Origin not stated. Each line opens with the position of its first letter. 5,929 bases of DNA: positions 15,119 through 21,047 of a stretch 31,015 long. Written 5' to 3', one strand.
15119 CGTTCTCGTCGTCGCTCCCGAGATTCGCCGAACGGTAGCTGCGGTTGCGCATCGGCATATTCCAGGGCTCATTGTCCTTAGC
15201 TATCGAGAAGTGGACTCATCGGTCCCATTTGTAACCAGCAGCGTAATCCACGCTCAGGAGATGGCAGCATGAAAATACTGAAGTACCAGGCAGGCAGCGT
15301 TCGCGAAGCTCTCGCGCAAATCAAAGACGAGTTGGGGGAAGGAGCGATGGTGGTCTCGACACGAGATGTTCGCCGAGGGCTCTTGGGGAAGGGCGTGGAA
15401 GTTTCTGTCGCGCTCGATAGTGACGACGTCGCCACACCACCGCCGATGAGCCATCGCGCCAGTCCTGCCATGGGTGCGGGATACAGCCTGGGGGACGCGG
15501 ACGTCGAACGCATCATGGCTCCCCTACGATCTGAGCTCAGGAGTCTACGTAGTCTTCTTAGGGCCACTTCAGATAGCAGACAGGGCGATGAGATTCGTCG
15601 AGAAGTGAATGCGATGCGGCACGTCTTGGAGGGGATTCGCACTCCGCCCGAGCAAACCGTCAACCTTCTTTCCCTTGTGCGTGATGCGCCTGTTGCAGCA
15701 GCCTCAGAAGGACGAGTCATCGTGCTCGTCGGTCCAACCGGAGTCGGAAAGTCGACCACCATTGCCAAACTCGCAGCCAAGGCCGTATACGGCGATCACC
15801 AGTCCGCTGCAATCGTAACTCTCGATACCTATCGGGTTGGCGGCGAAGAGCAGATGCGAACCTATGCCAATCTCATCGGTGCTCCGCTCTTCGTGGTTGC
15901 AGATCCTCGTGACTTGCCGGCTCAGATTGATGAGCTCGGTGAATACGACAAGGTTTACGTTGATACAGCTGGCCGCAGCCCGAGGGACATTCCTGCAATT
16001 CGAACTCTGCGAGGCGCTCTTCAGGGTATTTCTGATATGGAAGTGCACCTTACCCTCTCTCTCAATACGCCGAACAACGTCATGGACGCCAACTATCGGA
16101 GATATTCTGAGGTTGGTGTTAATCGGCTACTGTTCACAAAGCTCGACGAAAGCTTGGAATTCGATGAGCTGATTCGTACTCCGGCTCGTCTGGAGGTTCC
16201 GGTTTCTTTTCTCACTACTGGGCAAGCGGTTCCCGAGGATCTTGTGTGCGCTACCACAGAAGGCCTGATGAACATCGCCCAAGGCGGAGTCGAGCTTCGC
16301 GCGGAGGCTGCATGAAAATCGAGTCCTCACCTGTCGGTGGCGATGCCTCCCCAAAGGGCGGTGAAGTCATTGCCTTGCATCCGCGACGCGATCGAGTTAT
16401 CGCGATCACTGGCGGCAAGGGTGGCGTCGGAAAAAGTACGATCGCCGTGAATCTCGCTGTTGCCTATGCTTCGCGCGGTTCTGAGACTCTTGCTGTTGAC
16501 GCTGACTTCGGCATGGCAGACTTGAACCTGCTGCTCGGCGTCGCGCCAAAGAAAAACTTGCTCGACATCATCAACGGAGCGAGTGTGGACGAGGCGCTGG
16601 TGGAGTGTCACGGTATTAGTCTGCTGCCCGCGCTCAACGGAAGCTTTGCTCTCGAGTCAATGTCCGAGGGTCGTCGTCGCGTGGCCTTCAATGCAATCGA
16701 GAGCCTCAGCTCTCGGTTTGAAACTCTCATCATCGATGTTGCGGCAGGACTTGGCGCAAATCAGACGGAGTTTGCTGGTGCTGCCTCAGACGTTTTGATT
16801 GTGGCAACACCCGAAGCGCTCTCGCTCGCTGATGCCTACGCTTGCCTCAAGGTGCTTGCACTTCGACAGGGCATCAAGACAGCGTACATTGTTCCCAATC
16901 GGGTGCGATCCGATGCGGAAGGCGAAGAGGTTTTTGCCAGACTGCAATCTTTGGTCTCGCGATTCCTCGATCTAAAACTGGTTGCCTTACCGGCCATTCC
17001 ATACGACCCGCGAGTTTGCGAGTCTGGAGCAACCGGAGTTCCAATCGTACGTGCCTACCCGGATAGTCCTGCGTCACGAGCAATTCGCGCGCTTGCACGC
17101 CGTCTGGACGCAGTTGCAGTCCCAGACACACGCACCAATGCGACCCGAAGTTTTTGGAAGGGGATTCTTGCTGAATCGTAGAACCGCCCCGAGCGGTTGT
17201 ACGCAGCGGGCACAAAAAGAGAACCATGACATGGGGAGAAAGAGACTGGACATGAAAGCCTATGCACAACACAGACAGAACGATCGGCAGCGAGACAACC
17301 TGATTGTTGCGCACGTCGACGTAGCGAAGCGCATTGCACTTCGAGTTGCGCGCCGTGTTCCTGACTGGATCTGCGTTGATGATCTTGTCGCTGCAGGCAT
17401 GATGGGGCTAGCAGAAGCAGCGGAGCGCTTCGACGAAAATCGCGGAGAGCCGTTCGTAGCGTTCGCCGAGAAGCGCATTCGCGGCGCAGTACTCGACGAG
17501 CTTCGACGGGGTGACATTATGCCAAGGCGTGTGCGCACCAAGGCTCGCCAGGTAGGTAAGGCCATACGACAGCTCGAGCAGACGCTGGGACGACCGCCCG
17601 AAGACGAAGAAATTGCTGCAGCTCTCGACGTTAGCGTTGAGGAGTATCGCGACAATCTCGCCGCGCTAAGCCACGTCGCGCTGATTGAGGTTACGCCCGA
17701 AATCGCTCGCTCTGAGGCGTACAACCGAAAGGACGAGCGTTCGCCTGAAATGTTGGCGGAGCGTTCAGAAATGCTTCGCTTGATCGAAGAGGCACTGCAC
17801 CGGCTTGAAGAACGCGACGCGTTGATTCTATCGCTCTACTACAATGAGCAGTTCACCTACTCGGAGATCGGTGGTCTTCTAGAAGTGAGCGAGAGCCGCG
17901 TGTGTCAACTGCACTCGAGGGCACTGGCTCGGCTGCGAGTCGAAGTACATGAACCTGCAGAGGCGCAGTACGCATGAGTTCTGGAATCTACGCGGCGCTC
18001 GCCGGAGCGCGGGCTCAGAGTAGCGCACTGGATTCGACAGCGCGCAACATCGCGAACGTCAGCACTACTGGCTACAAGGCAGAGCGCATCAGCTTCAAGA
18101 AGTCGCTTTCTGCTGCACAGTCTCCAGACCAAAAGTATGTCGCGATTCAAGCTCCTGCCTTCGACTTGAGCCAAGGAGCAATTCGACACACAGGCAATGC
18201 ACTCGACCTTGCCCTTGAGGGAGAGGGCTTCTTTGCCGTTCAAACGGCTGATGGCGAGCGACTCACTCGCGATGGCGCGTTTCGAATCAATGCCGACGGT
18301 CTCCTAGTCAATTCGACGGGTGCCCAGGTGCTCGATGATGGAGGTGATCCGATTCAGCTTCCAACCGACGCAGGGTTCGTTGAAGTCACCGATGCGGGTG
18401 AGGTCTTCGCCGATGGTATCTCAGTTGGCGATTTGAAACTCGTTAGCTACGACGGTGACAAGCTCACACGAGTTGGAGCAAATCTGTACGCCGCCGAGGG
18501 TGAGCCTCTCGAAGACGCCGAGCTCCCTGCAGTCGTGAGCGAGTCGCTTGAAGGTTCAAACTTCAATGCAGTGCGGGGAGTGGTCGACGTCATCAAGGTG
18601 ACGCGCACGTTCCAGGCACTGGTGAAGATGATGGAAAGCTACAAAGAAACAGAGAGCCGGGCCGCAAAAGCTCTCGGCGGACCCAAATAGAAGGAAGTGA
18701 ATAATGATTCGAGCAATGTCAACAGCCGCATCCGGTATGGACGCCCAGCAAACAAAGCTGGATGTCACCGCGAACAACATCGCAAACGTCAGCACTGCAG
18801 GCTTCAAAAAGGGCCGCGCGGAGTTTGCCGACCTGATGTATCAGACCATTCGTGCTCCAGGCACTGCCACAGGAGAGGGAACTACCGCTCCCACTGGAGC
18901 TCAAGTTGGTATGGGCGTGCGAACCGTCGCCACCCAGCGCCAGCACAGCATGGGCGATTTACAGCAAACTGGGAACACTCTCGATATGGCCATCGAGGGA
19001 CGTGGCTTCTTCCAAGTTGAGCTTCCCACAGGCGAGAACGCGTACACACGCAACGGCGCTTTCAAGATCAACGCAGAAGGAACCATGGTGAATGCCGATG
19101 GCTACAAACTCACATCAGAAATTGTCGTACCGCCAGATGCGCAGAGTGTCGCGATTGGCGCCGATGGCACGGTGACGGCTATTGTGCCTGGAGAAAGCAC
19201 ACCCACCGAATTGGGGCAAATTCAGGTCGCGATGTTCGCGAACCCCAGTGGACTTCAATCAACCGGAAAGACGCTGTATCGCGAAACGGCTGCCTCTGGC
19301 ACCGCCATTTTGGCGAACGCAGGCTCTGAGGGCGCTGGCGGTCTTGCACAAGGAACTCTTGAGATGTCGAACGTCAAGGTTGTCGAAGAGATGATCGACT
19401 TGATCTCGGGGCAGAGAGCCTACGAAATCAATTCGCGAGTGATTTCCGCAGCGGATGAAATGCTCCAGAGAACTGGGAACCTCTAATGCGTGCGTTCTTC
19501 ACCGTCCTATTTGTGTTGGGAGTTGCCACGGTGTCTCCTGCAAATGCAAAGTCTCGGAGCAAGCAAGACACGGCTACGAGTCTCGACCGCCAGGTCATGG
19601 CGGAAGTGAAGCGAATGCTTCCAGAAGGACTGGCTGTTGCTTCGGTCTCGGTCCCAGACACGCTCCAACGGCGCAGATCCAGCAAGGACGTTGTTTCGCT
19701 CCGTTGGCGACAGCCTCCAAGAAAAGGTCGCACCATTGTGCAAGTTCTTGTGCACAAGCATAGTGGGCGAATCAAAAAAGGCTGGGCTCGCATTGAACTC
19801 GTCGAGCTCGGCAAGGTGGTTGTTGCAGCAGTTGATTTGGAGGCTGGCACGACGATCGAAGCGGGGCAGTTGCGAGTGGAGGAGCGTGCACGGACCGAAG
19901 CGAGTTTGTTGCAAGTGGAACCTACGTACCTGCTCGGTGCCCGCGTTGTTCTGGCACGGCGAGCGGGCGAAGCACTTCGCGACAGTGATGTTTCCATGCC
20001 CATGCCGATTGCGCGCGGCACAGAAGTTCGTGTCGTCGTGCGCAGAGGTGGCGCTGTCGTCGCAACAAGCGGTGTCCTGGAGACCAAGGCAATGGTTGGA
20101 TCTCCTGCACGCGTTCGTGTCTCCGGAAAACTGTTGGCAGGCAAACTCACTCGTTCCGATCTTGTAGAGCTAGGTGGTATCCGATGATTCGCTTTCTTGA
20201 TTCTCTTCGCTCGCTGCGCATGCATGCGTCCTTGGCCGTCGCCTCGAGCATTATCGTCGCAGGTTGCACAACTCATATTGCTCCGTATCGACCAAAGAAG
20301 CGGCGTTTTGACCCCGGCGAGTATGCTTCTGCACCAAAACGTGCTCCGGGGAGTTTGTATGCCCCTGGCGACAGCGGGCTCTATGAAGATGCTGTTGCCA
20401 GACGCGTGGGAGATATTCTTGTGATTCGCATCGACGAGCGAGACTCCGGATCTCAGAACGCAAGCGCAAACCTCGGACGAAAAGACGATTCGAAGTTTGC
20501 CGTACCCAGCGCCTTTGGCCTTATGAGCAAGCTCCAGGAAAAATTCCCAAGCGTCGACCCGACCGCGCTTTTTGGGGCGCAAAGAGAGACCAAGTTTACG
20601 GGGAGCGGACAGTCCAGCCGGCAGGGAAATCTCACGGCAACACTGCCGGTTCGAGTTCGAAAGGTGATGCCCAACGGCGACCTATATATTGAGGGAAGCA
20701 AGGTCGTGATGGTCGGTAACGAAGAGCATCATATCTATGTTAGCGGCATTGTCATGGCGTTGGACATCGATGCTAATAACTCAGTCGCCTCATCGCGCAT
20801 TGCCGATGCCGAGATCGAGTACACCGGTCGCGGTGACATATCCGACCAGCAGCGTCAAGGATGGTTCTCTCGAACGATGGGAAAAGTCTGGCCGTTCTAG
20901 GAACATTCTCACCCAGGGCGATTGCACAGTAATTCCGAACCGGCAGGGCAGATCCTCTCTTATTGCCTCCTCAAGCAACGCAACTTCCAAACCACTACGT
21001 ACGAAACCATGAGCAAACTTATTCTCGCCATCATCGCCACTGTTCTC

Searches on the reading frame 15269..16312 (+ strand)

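Call 14: search_protein_families(library=pfam, proteins=[window:15269-16312:+], max_evalue=0.001)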
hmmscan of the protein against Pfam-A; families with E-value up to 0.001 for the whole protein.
window:15269-16312:+ (348 aa): 4 families
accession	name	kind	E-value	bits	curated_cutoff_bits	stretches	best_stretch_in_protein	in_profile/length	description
PF00448.28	SRP54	-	4.8e-30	105.1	22.7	1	150-333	3-190/196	SRP54-type protein, GTPase domain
PF13401.12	AAA_22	-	6e-05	23.8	27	1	147-214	4-69/130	AAA domain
PF25199.1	nSTAND_NTPase5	-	0.00016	22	34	1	119-215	14-106/145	Novel STAND NTPase 5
PF13191.12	AAA_16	-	0.00026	22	32.6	1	144-177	20-60/167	AAA ATPase domain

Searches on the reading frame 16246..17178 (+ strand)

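Call 14: search_protein_families(library=pfam, proteins=[window:16246-17178:+], max_evalue=0.001)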
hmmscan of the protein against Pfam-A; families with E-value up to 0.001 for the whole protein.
window:16246-17178:+ (311 aa): 8 families
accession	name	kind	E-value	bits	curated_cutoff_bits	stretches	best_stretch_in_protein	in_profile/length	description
PF01656.29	CbiA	-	2.6e-19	69.8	25.4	1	52-267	1-125/125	CobQ/CobB/MinD/ParA nucleotide binding domain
PF10609.15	ParA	-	3.9e-18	66.2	27.1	1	50-287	4-245/246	NUBPL iron-transfer P-loop NTPase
PF13614.12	AAA_31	-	3.1e-14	53.7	27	1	50-199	2-159/177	AAA domain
PF02374.21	ArsA_ATPase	-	2.3e-07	30.8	24.3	1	54-87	5-38/305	Anion-transporting ATPase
PF06564.18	CBP_BcsQ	-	4.8e-07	30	21.3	1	51-286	3-232/234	Cellulose biosynthesis protein BcsQ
PF00142.24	Fer4_NifH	-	6.9e-07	29.4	25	1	52-117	3-67/271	4Fe-4S iron sulfur cluster binding proteins, NifH/frxC family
PF09140.17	MipZ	-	2.5e-05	24.2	20.7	1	51-90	2-41/262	ATPase MipZ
PF13481.12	AAA_25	-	0.00079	19.5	27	0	51-82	34-64/195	AAA domain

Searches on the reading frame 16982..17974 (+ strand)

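Call 14: search_protein_families(library=pfam, proteins=[window:16982-17974:+], max_evalue=0.001)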
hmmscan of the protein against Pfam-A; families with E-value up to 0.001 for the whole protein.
window:16982-17974:+ (331 aa): 4 families
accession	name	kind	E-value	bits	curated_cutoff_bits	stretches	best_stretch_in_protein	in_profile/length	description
PF04545.22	Sigma70_r4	-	8.2e-16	57.7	24.1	1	271-319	1-49/50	Sigma-70, region 4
PF04542.20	Sigma70_r2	-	3.3e-12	46.5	24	1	107-176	1-67/71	Sigma-70 region 2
PF04539.22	Sigma70_r3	-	4.6e-11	43.1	25.3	1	188-228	3-43/78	Sigma-70 region 3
PF08281.18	Sigma70_r4_2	-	5.3e-09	36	25.7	1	266-318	2-54/54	Sigma-70, region 4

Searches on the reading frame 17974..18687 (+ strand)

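Call 14: search_protein_families(library=pfam, proteins=[window:17974-18687:+], max_evalue=0.001)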
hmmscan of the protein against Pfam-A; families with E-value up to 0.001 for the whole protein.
window:17974-18687:+ (238 aa): 3 families
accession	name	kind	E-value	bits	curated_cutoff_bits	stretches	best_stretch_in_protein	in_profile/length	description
PF22692.1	LlgE_F_G_D1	-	1.3e-15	57.7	27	1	80-146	1-64/64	Flagellar hook protein FlgE/F/G D1 domain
PF06429.18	Flg_bbr_C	-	8.8e-07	28.8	23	1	189-231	2-44/46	Flagellar basal body rod FlgEFG protein C-terminal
PF00460.25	Flg_bb_rod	-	4.9e-06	26.8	20.7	1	5-35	1-31/31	Flagella basal body rod protein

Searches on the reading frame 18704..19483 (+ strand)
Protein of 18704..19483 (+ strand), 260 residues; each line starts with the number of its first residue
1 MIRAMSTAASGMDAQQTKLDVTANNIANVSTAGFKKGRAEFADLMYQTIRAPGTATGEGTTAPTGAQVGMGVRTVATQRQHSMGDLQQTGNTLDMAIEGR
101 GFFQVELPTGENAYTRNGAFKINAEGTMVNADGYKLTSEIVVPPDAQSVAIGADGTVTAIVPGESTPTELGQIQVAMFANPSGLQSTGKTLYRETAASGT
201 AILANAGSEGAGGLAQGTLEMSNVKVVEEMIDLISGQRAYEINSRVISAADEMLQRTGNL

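Call 14: search_protein_families(library=pfam, proteins=[window:18704-19483:+], max_evalue=0.001)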
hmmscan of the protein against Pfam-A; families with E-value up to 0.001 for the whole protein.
window:18704-19483:+ (260 aa): 3 families
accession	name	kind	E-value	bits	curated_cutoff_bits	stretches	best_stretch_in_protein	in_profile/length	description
PF22692.1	LlgE_F_G_D1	-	3.1e-27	94.9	27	1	96-159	1-64/64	Flagellar hook protein FlgE/F/G D1 domain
PF06429.18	Flg_bbr_C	-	1.1e-20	73.4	23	1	215-259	1-45/46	Flagellar basal body rod FlgEFG protein C-terminal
PF00460.25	Flg_bb_rod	-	2.3e-12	47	20.7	1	5-35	1-31/31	Flagella basal body rod protein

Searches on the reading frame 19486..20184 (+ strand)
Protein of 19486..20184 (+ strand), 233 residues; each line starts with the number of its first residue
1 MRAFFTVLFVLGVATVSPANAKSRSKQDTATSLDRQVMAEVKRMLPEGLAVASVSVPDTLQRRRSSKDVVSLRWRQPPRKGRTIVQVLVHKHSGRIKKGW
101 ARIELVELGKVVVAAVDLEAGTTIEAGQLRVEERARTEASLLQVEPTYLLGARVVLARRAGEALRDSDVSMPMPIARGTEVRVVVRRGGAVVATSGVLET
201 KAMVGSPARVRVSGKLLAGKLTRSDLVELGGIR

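Call 14: search_protein_families(library=pfam, proteins=[window:19486-20184:+], max_evalue=0.001)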
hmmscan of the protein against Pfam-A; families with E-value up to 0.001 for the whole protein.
window:19486-20184:+ (233 aa): 2 families
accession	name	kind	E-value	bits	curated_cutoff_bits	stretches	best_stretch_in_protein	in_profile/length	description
PF13144.11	ChapFlgA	-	3.5e-13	50.1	23.8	1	110-228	2-121/122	Chaperone for flagella basal body P-ring formation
PF08666.17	SAF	-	1.4e-06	29.2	21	1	110-169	2-62/63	SAF domain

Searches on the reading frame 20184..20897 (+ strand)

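Call 65: search_protein_families(library=pfam, proteins=[window:20184-20897:+], max_evalue=0.001)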
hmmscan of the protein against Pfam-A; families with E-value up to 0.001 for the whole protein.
window:20184-20897:+ (238 aa): 1 family
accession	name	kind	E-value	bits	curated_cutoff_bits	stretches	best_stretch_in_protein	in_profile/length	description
PF02107.21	FlgH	-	3.8e-51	173.5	27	1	53-237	2-172/172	Flagellar L-ring protein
